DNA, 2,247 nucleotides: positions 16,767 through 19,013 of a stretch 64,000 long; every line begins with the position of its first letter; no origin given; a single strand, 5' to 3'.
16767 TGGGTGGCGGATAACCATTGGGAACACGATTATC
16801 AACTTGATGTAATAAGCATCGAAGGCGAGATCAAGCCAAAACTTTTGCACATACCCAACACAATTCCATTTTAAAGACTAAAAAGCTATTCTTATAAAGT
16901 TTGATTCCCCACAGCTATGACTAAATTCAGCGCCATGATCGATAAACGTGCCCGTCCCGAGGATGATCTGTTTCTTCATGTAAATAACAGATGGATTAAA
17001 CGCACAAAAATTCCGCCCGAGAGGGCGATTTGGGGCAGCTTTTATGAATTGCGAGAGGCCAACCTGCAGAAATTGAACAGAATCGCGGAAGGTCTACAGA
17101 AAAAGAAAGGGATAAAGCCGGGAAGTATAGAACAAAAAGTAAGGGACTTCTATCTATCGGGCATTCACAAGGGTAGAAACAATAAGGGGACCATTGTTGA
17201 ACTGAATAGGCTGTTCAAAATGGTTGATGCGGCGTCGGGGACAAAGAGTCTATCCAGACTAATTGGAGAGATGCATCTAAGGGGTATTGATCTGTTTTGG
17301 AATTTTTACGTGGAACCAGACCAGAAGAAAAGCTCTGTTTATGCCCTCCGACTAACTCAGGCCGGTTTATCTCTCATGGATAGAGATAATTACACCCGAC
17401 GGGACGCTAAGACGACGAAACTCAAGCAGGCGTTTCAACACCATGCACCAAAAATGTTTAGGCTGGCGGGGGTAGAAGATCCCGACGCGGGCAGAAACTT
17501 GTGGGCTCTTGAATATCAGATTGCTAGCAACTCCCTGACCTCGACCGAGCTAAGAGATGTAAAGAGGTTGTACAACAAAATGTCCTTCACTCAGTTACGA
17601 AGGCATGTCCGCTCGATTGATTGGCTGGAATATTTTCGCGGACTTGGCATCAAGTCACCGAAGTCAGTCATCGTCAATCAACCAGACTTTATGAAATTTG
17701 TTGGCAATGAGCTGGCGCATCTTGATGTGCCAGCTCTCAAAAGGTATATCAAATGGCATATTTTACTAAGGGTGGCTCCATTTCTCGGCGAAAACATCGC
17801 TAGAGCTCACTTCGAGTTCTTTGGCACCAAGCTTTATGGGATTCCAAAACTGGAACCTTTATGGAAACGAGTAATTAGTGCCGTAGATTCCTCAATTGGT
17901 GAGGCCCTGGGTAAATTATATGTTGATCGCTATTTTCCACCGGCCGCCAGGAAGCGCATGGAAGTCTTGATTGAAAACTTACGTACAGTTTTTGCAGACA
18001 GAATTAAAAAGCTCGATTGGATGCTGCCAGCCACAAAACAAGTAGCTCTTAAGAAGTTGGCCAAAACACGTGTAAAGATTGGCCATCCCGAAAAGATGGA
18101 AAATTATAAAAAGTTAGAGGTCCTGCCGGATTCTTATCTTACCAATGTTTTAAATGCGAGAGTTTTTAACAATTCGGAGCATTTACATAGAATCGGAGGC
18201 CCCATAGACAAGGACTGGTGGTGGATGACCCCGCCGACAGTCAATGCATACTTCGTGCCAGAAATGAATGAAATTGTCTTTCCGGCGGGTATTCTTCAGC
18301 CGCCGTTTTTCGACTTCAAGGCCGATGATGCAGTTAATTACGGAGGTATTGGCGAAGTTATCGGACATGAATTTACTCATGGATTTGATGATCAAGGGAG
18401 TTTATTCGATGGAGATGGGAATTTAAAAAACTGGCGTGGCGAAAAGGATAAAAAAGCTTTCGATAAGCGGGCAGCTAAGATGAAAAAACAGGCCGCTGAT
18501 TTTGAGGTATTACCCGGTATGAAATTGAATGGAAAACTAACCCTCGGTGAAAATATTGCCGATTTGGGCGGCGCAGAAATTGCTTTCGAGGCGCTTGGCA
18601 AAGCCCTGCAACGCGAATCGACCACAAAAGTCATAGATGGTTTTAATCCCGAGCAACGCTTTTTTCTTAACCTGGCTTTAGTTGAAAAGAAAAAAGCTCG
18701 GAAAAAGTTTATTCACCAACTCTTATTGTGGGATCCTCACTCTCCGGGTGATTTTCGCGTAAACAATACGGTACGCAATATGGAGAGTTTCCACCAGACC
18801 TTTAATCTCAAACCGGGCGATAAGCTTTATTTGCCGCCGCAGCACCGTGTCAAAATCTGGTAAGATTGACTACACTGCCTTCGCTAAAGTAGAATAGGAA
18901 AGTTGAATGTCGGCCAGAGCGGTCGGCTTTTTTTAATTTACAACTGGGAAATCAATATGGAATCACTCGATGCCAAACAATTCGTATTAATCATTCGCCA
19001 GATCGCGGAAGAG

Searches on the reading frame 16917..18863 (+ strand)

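Call 73: search_protein_families(library=pfam, proteins=[window:16917-18863:+], max_evalue=0.01)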
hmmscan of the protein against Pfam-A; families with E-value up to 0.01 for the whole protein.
window:16917-18863:+ (648 aa): 2 families
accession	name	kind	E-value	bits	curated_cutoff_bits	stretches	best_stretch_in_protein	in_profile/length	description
PF05649.18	Peptidase_M13_N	-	3.5e-97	326.7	32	1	14-391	1-381/381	Peptidase family M13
PF01431.27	Peptidase_M13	-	6.8e-66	222.2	24.5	1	443-645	1-205/205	Peptidase family M13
